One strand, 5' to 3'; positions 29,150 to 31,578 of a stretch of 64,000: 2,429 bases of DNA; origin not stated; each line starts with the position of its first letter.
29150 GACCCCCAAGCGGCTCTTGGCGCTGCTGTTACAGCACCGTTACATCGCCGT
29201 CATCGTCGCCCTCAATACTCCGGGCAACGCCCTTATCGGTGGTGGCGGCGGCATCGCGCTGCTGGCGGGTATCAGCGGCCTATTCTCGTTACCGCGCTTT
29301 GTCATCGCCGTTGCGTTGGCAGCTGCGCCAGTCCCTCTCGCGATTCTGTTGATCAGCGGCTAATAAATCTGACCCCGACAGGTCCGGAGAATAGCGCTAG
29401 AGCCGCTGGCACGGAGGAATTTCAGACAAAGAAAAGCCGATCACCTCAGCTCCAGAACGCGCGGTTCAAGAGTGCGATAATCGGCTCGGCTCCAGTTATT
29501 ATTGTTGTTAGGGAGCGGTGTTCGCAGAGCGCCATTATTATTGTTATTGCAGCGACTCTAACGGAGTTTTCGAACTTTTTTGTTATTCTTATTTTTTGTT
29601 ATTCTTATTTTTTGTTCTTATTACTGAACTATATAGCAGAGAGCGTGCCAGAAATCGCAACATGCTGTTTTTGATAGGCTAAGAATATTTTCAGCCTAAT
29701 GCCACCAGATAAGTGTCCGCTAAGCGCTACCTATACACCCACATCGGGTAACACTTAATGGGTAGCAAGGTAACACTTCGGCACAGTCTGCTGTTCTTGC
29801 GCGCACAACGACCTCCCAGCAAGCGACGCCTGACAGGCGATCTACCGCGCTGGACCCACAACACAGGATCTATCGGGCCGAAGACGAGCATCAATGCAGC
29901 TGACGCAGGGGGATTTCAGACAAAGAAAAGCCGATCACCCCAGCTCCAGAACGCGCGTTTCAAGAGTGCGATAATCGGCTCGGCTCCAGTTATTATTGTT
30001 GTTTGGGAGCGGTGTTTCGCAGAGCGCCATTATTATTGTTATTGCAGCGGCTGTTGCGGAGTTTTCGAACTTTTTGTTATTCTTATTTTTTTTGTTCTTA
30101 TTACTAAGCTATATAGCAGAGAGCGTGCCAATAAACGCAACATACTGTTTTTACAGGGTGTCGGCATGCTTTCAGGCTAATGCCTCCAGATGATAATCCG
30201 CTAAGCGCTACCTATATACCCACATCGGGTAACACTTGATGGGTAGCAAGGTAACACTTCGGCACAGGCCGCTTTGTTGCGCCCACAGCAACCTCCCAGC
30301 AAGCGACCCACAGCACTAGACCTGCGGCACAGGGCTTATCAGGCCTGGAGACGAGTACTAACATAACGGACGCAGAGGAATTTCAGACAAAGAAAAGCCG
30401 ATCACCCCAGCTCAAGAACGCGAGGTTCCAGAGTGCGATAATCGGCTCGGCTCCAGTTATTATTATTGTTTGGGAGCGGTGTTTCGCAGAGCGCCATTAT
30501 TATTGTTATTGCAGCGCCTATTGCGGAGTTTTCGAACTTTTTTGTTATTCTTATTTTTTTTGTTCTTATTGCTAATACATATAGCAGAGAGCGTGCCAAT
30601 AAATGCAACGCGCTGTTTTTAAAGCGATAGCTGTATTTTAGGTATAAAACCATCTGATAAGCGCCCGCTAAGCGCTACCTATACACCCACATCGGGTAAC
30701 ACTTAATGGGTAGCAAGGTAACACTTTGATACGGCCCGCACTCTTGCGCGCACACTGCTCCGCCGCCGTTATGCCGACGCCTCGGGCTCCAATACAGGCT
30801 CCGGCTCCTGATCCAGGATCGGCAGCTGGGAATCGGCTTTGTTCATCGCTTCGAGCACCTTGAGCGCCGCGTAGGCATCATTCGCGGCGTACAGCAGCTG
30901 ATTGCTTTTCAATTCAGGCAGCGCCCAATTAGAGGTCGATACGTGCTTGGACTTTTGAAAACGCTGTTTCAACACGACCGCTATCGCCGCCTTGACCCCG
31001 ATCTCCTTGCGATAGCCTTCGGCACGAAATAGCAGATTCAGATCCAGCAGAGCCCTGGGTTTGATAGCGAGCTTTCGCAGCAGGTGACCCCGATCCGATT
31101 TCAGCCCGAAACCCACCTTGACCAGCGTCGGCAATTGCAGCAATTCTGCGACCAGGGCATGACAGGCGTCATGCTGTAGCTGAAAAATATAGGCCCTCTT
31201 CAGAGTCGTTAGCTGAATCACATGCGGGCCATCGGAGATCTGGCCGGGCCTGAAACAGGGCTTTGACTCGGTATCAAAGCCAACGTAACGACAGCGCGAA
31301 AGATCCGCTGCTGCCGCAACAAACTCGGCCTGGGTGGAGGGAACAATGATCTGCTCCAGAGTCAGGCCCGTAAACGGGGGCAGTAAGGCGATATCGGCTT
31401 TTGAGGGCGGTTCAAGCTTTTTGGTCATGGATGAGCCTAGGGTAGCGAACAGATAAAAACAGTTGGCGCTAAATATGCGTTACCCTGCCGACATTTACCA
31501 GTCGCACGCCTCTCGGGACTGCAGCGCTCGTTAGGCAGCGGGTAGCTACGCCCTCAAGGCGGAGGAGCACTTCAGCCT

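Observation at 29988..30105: Three long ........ (ARN-type) tracts per transcript suggest an Hfq/Crc-sponge sRNA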

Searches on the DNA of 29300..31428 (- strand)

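Call 25: search_rna_families(source=window, start=29300, end=30800, threshold=evalue, max_evalue=10, show_alignments=3)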
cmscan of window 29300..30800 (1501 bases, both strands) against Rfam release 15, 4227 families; matches with E-value up to 10: 6.
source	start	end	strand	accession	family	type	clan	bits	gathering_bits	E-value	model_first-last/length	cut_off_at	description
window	30223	30311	-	RF03407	MIR531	Gene; miRNA;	-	18.2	70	3.9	1-69/69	no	MIR531 microRNA precursor family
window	30590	30677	-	RF02367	Yfr20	Gene; sRNA;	-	16.6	44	5.9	1-89/89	no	Cyanobacterial functional RNA 20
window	29605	29673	-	RF02422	Bp1_738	Gene; sRNA;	-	15.3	45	2.5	1-208/208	no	Burkholderia sRNA Bp1_Cand738_SIPHT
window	29548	29611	-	RF01675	CrcZ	Gene; sRNA;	-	13.8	95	0.45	1-398/398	no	Pseudomonas sRNA CrcZ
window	30067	30094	-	RF02422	Bp1_738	Gene; sRNA;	-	13.3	45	7.6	1-208/208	no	Burkholderia sRNA Bp1_Cand738_SIPHT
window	30058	30089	-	RF01675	CrcZ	Gene; sRNA;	-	9.9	95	6.5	1-398/398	no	Pseudomonas sRNA CrcZ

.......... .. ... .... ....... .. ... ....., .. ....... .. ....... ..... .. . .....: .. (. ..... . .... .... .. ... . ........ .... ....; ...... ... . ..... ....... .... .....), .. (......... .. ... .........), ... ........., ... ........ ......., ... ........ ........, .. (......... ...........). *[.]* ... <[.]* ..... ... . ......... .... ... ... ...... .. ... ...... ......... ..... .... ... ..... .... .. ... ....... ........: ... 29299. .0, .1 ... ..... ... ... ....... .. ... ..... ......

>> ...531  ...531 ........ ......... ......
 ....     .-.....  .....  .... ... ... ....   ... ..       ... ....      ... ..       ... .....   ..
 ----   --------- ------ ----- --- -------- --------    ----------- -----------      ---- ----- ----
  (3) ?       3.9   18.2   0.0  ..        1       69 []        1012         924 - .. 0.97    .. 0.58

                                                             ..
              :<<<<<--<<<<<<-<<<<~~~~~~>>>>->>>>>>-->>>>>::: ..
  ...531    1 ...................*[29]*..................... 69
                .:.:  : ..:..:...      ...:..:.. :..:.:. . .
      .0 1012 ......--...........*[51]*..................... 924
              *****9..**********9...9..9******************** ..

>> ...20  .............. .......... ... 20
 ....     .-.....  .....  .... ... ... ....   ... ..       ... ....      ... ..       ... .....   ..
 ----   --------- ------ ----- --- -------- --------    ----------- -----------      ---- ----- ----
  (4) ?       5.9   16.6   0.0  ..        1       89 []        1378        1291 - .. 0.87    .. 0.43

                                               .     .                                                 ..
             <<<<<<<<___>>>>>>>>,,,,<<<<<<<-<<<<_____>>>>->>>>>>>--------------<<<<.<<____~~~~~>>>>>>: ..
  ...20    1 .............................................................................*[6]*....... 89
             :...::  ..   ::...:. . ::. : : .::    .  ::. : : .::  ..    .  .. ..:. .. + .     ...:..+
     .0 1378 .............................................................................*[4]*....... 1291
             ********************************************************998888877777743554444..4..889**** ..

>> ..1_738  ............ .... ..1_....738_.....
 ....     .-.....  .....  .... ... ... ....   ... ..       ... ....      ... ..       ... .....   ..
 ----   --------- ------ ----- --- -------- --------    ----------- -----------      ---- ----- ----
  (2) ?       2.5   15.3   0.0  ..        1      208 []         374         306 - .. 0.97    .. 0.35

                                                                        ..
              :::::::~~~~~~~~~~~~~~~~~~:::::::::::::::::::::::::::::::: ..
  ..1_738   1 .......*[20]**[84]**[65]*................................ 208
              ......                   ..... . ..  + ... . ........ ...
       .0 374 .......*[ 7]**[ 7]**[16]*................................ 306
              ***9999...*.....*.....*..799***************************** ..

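Call 48: build_rna_model(alignment_id=A3, structure=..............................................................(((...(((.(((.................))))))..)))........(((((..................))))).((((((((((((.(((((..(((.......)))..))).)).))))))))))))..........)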
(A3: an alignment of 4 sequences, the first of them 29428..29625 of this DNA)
Model R1 built from alignment A3 (4 sequences, 204 columns); structure: as given.
model positions 185; base pairs 34; branch points 2; effective number of sequences 1.11; information 0.589 bits per position. Calibrated on 0.2 Mb of random sequence (short: E-values are rough).
structure used (alignment columns):
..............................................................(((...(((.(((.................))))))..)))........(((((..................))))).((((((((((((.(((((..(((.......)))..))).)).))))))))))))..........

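Call 49: search_with_rna_model(model_id=R1, sources=[L009, L010, L011, L012, L013, L014, L015, L016, L017, L018, L019, L020, L021, L022, L023, L024, L025, L026, L027, L028, L029, L030, L031, L032, L033, L034, L035, L036, L037, L038, L039, L040, L041, L042, L043, L044, L045, L046, L047, L048, L049, L050, L051, L052, L053, L054, L055, L056, L057, L058, L059, L060, L061, L062, L063, L064, L065, L066, L067, L068, L069, L070, L071, L072, L073, L074, L075, L002, L003, L004, L005, L006, L007, L008], max_evalue=1)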
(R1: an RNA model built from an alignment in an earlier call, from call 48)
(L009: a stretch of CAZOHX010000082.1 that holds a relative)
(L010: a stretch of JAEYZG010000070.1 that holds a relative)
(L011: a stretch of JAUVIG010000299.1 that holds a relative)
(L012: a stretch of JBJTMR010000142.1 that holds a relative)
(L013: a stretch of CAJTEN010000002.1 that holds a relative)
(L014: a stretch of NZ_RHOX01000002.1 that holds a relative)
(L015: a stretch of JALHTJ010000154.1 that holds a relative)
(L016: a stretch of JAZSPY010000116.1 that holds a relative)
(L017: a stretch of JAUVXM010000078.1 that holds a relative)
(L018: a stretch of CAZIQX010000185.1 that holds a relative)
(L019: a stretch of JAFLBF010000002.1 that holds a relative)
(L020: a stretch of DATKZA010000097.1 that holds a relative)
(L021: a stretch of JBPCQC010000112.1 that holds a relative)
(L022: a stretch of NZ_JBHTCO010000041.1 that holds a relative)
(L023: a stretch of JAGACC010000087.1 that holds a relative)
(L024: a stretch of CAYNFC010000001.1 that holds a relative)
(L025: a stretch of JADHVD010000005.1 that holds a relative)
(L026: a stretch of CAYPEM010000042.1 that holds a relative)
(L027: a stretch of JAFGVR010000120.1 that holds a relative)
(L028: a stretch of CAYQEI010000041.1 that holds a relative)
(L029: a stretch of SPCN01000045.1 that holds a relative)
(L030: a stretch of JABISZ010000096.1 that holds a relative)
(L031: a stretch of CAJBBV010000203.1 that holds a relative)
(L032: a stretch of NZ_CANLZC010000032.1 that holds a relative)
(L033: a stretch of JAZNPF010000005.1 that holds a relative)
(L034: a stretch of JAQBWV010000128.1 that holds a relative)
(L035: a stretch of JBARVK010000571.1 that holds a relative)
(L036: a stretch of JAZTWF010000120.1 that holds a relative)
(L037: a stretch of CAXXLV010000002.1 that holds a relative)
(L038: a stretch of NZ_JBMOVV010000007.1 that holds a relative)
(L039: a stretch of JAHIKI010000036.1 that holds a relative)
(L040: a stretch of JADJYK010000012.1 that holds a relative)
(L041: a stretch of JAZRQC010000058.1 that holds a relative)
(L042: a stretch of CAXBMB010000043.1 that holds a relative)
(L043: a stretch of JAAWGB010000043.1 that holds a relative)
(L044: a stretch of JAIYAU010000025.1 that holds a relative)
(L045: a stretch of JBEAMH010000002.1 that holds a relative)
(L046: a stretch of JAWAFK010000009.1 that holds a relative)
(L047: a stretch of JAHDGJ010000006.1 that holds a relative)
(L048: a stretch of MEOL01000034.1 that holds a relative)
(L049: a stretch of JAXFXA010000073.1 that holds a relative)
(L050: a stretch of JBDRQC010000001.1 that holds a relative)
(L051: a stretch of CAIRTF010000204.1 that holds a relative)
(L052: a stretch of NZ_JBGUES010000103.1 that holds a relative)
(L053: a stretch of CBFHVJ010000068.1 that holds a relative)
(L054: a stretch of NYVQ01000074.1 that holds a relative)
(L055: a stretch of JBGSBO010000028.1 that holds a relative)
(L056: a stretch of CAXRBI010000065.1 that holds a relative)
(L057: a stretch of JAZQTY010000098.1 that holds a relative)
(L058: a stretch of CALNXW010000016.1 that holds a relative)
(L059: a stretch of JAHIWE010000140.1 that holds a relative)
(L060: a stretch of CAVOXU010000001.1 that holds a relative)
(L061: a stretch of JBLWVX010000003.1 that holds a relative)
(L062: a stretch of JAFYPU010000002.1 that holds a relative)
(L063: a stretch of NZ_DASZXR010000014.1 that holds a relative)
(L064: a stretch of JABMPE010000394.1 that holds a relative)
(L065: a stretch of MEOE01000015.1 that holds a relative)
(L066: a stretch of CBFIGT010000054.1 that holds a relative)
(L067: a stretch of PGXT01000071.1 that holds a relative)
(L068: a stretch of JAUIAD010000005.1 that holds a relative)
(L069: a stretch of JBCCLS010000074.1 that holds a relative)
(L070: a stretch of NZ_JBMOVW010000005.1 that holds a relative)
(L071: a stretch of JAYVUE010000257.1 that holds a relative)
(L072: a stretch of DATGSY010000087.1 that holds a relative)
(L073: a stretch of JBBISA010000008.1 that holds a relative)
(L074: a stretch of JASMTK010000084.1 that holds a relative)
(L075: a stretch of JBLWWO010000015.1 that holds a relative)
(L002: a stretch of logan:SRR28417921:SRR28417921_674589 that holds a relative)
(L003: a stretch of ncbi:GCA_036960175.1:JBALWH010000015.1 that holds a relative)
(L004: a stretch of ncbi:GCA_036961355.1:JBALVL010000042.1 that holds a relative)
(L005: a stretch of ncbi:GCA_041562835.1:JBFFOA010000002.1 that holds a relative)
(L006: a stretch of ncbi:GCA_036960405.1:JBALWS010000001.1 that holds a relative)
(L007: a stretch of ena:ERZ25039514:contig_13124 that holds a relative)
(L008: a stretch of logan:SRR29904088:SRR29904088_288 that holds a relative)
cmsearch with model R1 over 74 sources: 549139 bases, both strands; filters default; matches with E-value up to 1: 14.
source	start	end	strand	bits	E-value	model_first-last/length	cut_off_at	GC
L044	7717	7775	-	19.6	0.073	1-185/185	no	0.31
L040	6301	6351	-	19.1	0.098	1-185/185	no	0.22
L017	2369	2423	-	18.7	0.12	1-185/185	no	0.22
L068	5440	5472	+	16.7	0.34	1-185/185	no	0.24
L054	1275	1316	-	16.3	0.42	1-185/185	no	0.21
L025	2780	2827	-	15.4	0.67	1-185/185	no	0.27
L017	1191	1256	-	15.3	0.69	1-185/185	no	0.21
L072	1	108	+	15.2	0.74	55-185/185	5'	0.34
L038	4387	4432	+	15.1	0.76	1-185/185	no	0.2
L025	5474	5546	-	15.1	0.78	1-185/185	no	0.29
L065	5328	5384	+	14.9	0.84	1-185/185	no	0.3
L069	5366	5421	+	14.8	0.9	1-185/185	no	0.2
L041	488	544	-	14.8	0.9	1-185/185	no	0.32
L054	1216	1262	-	14.8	0.91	1-185/185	no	0.3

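Call 55: search_with_rna_model(model_id=R1, sources=[L076, L077, L078, L079, L080, L081, L082, L083, L084], max_evalue=1, show_alignments=0)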
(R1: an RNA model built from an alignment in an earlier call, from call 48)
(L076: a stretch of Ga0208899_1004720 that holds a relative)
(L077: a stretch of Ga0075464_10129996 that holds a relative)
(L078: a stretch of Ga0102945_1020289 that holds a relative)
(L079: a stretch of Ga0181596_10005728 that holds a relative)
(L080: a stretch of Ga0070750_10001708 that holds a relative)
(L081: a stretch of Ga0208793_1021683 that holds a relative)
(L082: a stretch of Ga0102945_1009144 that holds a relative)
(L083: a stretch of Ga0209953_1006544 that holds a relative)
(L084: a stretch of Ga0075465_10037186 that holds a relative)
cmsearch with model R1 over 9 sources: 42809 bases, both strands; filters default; matches with E-value up to 1: 0.
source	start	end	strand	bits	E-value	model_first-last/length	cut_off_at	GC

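Call 60: search_rna_families(sources=[L076, L077, L078, L079, L080, L081, L082, L083, L084, L001], threshold=evalue, max_evalue=0.01)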
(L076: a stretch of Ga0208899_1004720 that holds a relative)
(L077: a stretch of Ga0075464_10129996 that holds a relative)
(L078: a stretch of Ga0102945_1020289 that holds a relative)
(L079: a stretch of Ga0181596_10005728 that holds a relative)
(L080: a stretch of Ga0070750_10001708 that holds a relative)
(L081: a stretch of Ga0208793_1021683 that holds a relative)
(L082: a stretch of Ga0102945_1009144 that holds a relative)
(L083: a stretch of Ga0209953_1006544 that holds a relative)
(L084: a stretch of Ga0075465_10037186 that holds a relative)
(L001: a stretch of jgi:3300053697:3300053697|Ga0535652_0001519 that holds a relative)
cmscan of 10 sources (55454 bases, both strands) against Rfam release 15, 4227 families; matches with E-value up to 0.01: 1.
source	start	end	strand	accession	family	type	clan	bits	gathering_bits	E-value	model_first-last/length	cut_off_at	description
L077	1332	1468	-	RF01390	isrG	Gene; sRNA;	-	26.9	100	0.0026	141-279/279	5'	isrG Hfq binding RNA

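Call 76: search_with_rna_model(model_id=R1, sources=[L085, L079], max_evalue=10, filters=off, show_alignments=3)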
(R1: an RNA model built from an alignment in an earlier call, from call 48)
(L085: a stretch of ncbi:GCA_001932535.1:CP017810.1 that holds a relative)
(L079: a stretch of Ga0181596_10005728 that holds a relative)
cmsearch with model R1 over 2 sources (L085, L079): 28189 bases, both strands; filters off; matches with E-value up to 10: 13.
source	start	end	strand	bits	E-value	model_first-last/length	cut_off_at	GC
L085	6651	6809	+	40.9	6e-08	1-185/185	no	0.42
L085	7692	7819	+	17.3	0.013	1-185/185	no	0.38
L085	7272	7349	+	14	0.069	1-185/185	no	0.4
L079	1891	2047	+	12.5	0.15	1-185/185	no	0.43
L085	7011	7159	+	11.7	0.23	1-185/185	no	0.36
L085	12042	12189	+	9.7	0.66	1-185/185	no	0.47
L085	7844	7962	+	9.1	0.89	1-185/185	no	0.43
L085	14181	14210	-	6.1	4.2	55-84/185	no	0.7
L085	7061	7104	-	6.1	4.3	131-174/185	no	0.45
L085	11564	11589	-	5.5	6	98-123/185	no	0.38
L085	6760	6803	-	5.4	6.1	126-179/185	no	0.64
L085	7211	7239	+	5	7.4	55-84/185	no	0.45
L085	10924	10955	+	5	7.5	54-86/185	no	0.38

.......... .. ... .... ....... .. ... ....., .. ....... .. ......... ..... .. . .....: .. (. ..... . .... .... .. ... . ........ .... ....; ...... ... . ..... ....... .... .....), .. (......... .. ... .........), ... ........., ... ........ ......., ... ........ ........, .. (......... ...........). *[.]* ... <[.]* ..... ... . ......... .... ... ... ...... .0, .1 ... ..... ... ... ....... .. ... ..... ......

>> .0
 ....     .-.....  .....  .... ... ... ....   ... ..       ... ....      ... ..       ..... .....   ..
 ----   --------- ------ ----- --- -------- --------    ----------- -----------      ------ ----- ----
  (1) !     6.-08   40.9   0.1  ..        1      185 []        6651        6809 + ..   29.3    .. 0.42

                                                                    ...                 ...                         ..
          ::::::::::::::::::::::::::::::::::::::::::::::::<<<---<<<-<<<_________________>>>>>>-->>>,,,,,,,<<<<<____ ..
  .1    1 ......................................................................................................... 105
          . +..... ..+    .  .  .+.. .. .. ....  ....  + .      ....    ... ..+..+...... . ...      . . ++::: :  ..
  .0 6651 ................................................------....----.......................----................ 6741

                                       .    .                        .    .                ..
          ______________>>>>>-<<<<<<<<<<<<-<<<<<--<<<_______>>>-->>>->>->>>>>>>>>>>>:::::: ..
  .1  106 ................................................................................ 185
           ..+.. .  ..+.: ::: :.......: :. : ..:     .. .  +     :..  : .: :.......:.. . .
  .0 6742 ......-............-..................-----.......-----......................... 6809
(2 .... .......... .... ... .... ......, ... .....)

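Call 85: search_with_rna_model(model_id=R1, sources=[L086, L087], max_evalue=1, filters=off)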
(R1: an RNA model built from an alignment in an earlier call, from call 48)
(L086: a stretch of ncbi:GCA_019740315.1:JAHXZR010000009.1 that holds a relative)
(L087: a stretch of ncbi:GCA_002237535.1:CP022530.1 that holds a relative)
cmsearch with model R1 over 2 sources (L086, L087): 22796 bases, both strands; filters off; matches with E-value up to 1: 8.
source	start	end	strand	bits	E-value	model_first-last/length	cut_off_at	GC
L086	7882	8017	+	27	6.5e-05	1-185/185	no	0.43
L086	7335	7485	+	26.3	9.6e-05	1-185/185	no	0.5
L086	6864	7019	+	23.6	0.00039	1-185/185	no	0.47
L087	6559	6732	+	23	0.00052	1-185/185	no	0.47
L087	7097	7219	+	20.5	0.002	1-185/185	no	0.43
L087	6957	7032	+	13.3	0.081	49-124/185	no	0.46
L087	10496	10579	+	10.1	0.43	1-185/185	no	0.38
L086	8031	8165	+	8.6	0.92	1-185/185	no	0.43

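Call 97: search_with_rna_model(model_id=R1, sources=[window, L001, L085, L086, L087, L079], max_evalue=0.05, make_alignment=true)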
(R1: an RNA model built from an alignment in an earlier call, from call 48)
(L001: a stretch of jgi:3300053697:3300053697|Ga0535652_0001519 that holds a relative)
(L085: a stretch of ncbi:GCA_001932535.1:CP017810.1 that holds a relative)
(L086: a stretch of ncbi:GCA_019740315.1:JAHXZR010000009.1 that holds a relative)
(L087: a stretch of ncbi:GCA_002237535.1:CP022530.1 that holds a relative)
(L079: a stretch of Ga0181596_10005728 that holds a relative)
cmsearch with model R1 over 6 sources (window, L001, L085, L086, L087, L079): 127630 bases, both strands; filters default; matches with E-value up to 0.05: 10.
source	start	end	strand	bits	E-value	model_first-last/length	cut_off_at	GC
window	30389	30573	-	226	4.5e-49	1-185/185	no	0.42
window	29922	30105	-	224.4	1e-48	1-185/185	no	0.43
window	29428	29612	-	217.4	3.9e-47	1-185/185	no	0.41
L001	7107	7291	+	186.8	3.1e-40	1-185/185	no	0.35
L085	6651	6809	+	40.9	2.7e-07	1-185/185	no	0.42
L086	7882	8017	+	27.1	0.00036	1-185/185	no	0.43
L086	7335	7485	+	26.3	0.00053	1-185/185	no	0.5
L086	6864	7019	+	23.6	0.0021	1-185/185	no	0.47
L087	6559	6732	+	22.4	0.004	1-185/185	no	0.47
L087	7097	7219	+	20.5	0.011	1-185/185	no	0.43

Alignment A5: 10 matches aligned to the model, 236 columns, each read 5' to 3' on its own strand. Consensus structure (alignment columns), stored with it:
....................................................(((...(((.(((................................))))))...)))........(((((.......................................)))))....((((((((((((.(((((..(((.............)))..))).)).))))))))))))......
